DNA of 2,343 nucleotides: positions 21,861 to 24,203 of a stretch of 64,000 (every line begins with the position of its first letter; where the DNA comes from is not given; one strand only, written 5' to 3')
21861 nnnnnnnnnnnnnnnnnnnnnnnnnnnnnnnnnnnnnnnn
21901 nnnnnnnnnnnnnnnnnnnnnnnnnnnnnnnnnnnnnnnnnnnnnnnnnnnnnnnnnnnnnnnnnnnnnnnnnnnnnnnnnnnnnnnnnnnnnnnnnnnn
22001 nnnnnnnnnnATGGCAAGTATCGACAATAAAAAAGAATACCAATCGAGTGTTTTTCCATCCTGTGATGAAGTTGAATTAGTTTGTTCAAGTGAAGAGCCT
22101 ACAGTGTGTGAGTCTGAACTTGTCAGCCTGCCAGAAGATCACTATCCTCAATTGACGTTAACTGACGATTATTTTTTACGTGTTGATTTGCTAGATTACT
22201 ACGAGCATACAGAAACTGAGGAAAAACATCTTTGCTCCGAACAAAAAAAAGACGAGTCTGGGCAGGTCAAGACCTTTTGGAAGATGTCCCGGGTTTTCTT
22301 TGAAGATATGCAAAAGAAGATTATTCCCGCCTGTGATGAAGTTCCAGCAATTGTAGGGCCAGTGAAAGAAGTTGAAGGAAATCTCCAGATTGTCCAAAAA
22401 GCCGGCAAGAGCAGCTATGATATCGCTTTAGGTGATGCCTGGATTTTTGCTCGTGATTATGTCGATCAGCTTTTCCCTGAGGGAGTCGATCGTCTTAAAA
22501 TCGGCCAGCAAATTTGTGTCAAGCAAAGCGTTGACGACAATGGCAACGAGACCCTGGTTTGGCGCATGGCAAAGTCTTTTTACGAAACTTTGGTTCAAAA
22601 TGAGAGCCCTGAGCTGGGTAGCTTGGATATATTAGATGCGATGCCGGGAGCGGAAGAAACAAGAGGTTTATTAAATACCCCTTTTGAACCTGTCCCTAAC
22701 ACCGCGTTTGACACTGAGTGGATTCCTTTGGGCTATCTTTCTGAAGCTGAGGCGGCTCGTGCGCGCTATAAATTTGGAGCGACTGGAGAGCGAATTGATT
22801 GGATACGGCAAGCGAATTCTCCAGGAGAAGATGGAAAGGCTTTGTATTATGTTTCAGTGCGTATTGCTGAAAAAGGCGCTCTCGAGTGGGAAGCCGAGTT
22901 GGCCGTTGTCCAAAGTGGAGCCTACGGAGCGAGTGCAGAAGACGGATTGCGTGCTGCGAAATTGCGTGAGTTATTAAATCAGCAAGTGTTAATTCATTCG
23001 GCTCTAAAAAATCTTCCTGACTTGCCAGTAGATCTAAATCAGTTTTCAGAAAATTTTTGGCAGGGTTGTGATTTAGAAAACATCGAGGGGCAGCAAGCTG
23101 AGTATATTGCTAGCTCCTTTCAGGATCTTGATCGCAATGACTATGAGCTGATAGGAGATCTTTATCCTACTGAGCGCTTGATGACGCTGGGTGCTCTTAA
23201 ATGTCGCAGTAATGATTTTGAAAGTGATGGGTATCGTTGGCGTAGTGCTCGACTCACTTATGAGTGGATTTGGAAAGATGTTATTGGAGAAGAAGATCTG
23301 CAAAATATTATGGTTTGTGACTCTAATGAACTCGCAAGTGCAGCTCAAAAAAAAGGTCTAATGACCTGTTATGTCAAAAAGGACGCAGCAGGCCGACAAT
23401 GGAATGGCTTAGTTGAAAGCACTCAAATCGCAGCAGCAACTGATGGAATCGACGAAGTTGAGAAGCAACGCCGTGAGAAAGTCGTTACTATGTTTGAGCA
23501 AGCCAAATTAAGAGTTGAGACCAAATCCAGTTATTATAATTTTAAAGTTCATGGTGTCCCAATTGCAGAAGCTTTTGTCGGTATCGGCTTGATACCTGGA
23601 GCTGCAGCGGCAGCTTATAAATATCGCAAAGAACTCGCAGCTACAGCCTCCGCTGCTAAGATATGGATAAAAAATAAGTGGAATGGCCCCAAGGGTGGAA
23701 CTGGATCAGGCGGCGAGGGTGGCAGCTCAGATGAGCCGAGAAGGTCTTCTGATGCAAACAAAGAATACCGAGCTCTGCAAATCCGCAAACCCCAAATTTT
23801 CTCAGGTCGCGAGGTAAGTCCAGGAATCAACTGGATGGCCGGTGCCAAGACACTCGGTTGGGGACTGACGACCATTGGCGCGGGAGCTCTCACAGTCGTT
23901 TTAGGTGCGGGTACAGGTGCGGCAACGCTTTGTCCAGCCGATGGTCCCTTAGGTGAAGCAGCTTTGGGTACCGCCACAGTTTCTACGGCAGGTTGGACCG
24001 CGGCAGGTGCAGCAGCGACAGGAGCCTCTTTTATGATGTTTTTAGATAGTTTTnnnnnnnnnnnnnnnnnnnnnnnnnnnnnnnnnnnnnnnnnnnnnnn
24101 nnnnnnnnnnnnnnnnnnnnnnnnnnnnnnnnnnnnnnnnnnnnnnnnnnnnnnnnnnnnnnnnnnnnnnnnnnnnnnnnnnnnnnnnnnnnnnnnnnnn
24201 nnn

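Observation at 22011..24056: P6: internally repetitive protein ending in a glycine-zipper-like membrane or pore-forming region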

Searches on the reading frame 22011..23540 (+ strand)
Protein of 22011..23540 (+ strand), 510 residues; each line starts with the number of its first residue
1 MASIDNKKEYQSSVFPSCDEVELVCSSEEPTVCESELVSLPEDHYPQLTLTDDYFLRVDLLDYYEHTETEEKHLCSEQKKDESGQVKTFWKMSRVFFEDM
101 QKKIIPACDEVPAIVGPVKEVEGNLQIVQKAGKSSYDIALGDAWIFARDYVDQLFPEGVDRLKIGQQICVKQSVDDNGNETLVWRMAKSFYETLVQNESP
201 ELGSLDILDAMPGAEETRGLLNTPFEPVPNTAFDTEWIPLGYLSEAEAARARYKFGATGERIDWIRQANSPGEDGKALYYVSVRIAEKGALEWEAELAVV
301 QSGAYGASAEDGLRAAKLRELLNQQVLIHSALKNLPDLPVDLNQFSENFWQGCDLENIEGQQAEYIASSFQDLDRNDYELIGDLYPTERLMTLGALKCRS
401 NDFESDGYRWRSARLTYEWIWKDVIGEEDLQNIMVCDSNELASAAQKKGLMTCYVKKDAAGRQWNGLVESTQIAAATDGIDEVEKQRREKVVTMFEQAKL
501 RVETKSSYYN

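Call 85: search_solved_structures(query=window:22011-23540:+, max_evalue=1)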
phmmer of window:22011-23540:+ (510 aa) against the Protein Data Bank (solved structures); distinct sequences matched with E-value up to 1: 0.

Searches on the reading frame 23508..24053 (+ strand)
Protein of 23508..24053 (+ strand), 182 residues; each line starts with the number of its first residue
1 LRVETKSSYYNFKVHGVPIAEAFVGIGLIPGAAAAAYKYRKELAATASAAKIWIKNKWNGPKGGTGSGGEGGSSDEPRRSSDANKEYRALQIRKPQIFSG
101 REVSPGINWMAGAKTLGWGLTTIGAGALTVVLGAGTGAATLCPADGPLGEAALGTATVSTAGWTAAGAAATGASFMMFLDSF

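Call 97: predict_structure(alignment_id=A7)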
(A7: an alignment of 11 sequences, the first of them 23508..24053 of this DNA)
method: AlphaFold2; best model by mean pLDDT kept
length: 182 residues; sequences in the alignment: 11
mean_pLDDT: 61.8   pTM: 0.36
mean pLDDT of the five models: 61.8, 58.6, 55.6, 54.7, 54.3
residues with pLDDT >= 90: 0; 70-90: 70; 50-70: 64; < 50: 48
segments of 3 or more residues with pLDDT < 50: 1-6, 15-33, 66-73, 99-102
pLDDT, mean of each block of 10 residues (from residue 1): 45 48 43 51 67 63 47 50 63 52 63 76 77 76 71 76 75 69 63
secondary structure, 60 per line:
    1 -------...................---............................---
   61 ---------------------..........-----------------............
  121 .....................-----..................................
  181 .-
elements in order: H8-26 H30-57 H82-91 H109-141 H147-181

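Call 100: fold_search(model_id=the predicted structure, library=pdb)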
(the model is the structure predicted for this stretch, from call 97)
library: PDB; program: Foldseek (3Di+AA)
matches with E <= 10: 1; with E <= 0.001: 0
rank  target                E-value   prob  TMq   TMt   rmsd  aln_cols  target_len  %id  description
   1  9rae_B                8.2e+00  0.06  0.23  0.10  12.8       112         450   12  PhiC31 integrase-attL complex: P'-bound subregion (released 2026-02-11)

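Call 106: search_dna_similar(query=window:23508-24053:+, collection=plasmids, mode=protein, max_evalue=0.01, max_rows=15)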
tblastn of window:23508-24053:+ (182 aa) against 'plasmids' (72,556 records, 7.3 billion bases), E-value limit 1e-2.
No match.

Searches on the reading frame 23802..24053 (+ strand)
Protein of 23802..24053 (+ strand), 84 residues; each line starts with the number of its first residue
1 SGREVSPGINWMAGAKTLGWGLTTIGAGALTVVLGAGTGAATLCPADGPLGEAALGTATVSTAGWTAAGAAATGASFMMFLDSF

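Call 23: find_homologous_proteins(query=A1, max_evalue=0.01)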
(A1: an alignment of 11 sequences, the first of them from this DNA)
Query A1 (11 sequences): 8000 candidates shared short words with the query, none scored E <= 0.01.
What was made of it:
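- Tried and rejected: The low-complexity words swamp the candidate list (call 23).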

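Call 24: search_solved_structures(query=A1, max_evalue=10)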
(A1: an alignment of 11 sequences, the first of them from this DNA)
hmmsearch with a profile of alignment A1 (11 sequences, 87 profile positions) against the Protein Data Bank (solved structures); distinct sequences matched with E-value up to 10: 1.
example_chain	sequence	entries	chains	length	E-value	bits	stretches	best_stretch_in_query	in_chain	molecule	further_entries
6cw3_A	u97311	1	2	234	0.35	14.5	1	7-59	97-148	antibody heavy chain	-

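Call 36: find_related_loci(query=A2, collection=metagenome_contigs, flank=10000)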
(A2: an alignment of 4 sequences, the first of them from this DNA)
Query A2 (84 aa) in metagenome_contigs; peptide patterns used: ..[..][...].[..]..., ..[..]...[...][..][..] (x = any residue, [..] = any of these).
283 stretches matched a pattern; 2 encode a relative of the query (tblastn E <= 1e-3); 2 distinct loci.
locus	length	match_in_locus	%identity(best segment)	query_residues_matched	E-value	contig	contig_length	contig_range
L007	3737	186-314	60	25-67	3e-10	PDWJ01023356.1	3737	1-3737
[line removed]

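Call 40: search_protein_families(library=pfam, proteins=[L007:368-1345:+, L008:7799-8731:+, L007:51-335:+], max_evalue=0.1)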
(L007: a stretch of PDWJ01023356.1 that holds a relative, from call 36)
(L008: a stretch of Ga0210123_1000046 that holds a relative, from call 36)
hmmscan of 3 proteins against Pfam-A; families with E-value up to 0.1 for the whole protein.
L007:368-1345:+ (326 aa): 1 family
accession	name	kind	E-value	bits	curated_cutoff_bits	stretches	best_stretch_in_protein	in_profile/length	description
PF11876.13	TsiV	-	3.6e-27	95.9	25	1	46-297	2-251/271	Type VI immunity for VRR-NUC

L008:7799-8731:+ (311 aa): 1 family
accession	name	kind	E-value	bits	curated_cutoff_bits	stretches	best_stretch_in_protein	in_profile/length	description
PF11876.13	TsiV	-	5.7e-45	154.2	25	1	47-310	3-271/271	Type VI immunity for VRR-NUC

L007:51-335:+ (95 aa): 1 family
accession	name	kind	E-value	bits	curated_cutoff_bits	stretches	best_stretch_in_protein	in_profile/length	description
PF11432.13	DUF3197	-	0.032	14.6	27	1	60-92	45-77/113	Protein of unknown function (DUF3197)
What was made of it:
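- On Polymorphic toxin with C-terminal pore-forming domain: Two short-form relatives are followed by TsiV/DUF3396 genes (call 40).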

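Call 72: find_related_loci(query=A2, collection=viral_contigs, flank=8000)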
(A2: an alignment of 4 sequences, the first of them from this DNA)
Query A2 (84 aa) in viral_contigs; peptide patterns used: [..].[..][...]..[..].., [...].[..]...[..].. (x = any residue, [..] = any of these).
117 stretches matched a pattern, but none encodes a relative of the query by tblastn (E <= 1e-3).
